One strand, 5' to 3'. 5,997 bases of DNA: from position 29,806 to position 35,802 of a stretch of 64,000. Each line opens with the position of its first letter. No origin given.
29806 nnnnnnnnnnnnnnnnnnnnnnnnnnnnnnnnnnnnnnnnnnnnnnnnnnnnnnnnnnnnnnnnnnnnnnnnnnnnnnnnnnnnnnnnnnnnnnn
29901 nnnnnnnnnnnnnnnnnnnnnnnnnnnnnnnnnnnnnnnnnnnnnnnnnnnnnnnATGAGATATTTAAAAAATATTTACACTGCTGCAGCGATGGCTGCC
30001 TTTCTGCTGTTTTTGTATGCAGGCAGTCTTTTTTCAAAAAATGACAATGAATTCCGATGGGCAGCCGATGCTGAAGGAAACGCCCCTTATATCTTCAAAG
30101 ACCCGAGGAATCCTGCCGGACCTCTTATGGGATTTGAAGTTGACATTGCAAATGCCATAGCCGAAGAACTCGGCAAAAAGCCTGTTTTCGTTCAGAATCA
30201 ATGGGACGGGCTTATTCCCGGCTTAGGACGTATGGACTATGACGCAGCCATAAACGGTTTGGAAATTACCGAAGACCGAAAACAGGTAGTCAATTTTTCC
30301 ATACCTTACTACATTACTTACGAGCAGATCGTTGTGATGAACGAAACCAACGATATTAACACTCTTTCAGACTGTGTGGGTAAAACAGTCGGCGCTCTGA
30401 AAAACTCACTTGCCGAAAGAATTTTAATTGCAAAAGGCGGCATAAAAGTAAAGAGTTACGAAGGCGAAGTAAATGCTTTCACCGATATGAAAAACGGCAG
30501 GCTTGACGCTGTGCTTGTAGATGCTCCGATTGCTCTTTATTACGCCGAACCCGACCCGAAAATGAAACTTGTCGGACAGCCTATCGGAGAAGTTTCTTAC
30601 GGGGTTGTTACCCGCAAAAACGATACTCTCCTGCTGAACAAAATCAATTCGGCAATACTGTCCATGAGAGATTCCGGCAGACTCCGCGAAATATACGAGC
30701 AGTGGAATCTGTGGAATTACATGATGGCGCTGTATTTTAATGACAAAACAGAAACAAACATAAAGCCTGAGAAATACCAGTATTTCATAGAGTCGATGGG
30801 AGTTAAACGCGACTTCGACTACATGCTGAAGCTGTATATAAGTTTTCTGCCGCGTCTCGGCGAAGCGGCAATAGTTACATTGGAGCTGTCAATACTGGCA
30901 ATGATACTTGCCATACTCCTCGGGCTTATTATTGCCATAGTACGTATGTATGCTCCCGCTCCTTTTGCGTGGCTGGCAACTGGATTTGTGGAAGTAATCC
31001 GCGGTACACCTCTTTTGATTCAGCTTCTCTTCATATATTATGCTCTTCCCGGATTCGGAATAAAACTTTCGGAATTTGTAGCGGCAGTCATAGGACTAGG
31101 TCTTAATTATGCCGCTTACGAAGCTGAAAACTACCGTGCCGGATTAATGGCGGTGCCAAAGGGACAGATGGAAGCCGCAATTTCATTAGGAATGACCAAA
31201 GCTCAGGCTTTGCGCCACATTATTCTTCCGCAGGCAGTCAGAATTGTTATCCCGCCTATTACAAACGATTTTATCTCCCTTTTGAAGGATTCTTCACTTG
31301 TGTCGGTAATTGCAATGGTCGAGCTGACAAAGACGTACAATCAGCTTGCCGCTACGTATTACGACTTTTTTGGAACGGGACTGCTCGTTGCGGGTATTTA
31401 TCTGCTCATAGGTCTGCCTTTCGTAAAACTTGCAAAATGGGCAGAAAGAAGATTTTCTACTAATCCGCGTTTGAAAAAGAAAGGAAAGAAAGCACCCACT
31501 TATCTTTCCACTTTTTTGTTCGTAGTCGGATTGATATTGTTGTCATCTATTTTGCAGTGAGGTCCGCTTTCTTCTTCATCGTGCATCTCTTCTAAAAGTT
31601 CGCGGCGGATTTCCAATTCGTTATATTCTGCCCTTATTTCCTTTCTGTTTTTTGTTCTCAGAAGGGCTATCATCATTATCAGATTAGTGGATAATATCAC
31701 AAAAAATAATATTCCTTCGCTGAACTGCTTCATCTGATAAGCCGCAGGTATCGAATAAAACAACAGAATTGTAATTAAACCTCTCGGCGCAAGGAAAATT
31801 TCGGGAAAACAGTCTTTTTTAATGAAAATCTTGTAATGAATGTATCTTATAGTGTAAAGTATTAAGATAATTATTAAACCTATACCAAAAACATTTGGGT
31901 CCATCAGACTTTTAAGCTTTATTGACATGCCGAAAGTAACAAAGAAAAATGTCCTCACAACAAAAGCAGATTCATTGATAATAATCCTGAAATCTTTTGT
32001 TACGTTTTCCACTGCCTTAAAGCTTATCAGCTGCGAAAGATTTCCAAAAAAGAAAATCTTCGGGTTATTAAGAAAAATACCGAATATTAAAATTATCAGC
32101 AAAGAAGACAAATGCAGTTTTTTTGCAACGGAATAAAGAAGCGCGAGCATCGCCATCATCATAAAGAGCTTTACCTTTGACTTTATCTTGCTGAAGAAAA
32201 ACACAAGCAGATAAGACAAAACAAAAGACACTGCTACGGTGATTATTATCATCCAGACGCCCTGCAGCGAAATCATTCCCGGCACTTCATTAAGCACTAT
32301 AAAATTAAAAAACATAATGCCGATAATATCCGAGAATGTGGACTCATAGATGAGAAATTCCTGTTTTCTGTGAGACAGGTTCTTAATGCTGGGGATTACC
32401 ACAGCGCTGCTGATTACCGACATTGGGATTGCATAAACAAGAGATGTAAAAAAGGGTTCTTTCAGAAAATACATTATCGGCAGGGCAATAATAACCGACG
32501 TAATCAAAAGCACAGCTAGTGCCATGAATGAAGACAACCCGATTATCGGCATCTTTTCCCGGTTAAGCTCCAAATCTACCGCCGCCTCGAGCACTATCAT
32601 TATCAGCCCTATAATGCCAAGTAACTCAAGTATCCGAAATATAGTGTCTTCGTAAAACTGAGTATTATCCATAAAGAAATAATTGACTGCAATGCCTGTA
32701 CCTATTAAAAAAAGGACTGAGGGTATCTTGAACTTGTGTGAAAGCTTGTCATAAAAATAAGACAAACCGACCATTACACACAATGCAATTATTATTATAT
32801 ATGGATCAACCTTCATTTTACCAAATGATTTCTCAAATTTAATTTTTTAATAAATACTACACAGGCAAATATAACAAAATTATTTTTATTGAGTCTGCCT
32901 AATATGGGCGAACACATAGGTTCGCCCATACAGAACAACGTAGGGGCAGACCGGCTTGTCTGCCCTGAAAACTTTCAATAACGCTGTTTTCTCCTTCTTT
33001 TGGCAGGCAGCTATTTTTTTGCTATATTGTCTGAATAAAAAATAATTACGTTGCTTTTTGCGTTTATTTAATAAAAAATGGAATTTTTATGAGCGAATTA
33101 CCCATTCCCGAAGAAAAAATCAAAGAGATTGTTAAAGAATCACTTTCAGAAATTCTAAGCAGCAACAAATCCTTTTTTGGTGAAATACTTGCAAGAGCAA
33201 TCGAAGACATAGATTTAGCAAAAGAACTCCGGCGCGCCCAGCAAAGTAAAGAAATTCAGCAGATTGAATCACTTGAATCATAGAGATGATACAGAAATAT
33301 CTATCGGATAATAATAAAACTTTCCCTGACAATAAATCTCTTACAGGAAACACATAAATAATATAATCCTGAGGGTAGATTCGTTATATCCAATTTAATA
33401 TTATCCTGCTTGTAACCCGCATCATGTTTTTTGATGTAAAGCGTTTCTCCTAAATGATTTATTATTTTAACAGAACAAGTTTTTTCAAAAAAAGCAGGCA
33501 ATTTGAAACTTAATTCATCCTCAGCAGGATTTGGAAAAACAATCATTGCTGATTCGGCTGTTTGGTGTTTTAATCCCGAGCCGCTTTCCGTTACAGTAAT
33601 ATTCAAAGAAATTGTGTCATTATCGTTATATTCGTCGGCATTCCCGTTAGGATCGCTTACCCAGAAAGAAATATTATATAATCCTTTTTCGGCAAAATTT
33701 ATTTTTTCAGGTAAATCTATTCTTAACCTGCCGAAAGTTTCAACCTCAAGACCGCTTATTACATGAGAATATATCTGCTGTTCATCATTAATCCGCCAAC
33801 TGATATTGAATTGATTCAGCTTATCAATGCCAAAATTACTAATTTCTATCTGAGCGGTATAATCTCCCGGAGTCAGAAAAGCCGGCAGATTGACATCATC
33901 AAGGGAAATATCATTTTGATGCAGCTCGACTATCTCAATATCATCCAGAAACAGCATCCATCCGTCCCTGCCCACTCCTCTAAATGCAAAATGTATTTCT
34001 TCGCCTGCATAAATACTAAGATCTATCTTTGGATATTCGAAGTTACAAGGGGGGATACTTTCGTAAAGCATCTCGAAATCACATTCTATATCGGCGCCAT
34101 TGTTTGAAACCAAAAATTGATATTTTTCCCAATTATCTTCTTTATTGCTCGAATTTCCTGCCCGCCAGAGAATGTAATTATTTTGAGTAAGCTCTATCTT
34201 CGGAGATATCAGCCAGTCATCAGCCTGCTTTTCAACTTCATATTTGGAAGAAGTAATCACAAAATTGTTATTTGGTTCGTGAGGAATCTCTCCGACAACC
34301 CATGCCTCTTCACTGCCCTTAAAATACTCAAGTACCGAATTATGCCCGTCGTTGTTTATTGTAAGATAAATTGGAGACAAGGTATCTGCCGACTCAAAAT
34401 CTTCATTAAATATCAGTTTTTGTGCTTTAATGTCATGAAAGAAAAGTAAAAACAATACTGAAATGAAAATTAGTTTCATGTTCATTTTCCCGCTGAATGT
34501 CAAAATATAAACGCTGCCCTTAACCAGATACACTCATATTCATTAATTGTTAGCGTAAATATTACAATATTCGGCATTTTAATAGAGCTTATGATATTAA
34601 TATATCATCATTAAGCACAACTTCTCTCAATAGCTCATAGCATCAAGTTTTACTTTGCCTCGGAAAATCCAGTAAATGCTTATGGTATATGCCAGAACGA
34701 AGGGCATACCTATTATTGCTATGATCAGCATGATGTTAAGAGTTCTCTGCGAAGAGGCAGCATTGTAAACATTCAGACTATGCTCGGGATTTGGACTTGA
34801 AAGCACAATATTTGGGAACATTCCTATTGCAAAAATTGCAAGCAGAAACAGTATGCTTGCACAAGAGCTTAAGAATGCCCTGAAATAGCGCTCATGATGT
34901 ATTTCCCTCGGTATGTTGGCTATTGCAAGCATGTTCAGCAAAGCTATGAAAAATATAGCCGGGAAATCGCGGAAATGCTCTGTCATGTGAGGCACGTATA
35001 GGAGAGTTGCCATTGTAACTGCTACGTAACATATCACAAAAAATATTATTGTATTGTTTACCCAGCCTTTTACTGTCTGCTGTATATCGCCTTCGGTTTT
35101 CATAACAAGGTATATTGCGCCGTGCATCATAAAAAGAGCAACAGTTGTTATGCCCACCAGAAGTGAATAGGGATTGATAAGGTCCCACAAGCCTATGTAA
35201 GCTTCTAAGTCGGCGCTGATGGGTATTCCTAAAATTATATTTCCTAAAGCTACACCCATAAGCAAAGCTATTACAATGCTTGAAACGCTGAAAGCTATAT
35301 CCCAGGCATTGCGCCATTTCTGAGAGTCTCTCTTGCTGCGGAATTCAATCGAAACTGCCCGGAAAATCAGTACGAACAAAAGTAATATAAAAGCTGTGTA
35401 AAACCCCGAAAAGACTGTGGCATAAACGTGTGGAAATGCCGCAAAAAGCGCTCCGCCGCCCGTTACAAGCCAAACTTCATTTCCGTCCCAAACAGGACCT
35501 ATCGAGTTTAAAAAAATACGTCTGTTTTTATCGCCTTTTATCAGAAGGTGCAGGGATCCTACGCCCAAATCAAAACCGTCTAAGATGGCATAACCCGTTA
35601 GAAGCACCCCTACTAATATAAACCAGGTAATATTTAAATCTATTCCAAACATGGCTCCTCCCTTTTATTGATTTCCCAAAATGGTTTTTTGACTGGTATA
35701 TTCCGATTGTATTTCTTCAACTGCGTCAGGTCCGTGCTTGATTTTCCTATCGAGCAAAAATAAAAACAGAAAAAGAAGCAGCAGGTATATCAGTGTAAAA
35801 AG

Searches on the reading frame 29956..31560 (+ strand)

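Call 60: search_protein_families(library=pfam, proteins=[window:29956-31560:+], max_evalue=0.0001)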
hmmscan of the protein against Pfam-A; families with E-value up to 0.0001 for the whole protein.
window:29956-31560:+ (534 aa): 3 families
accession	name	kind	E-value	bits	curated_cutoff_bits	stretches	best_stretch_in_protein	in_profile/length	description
PF00497.25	SBP_bac_3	-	3.2e-31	108.3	26.4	1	41-250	8-129/132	Bacterial extracellular solute-binding proteins, family 3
PF00528.27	BPD_transp_1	-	3.4e-21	76.2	26.4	1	319-501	1-183/184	Binding-protein-dependent transport system inner membrane component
PF10613.14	Lig_chan-Glu_bd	-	9.9e-08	32.5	30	1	59-126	44-110/115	Ligated ion channel L-glutamate- and glycine-binding site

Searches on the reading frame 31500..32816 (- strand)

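Call 13: search_protein_families(library=pfam, proteins=[window:31500-32816:-], max_evalue=0.00001)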
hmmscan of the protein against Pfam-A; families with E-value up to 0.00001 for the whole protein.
window:31500-32816:- (438 aa): 1 family
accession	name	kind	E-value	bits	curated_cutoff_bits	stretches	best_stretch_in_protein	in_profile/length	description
PF00999.27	Na_H_Exchanger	-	3.5e-20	72.7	26.2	1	21-379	9-363/375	Sodium/hydrogen exchanger, transmembrane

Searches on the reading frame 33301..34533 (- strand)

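Call 13: search_protein_families(library=pfam, proteins=[window:33301-34533:-], max_evalue=0.00001)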
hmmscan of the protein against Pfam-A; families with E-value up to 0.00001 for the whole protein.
window:33301-34533:- (410 aa): 1 family
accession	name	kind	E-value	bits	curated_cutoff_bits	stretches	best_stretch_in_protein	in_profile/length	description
PF18962.6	Por_Secre_tail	-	1.7e-10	41.4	27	1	332-399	1-66/75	Secretion system C-terminal sorting domain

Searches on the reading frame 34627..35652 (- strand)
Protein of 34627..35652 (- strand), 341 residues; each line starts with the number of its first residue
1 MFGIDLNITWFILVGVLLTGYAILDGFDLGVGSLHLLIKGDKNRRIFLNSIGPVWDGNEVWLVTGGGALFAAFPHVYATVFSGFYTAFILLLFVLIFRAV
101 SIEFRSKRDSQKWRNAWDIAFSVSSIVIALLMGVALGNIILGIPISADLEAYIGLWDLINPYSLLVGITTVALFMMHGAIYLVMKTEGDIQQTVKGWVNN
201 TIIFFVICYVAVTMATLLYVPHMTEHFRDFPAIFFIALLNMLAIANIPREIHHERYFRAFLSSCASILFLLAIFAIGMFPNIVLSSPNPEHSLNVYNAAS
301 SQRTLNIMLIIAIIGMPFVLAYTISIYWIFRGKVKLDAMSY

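Call 13: search_protein_families(library=pfam, proteins=[window:34627-35652:-], max_evalue=0.00001)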
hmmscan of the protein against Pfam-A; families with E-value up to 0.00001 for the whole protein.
window:34627-35652:- (341 aa): 1 family
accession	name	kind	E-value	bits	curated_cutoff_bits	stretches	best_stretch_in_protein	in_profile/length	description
PF02322.20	Cyt_bd_oxida_II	-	9.8e-107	357.2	35.6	1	6-330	1-302/302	Cytochrome bd terminal oxidase subunit II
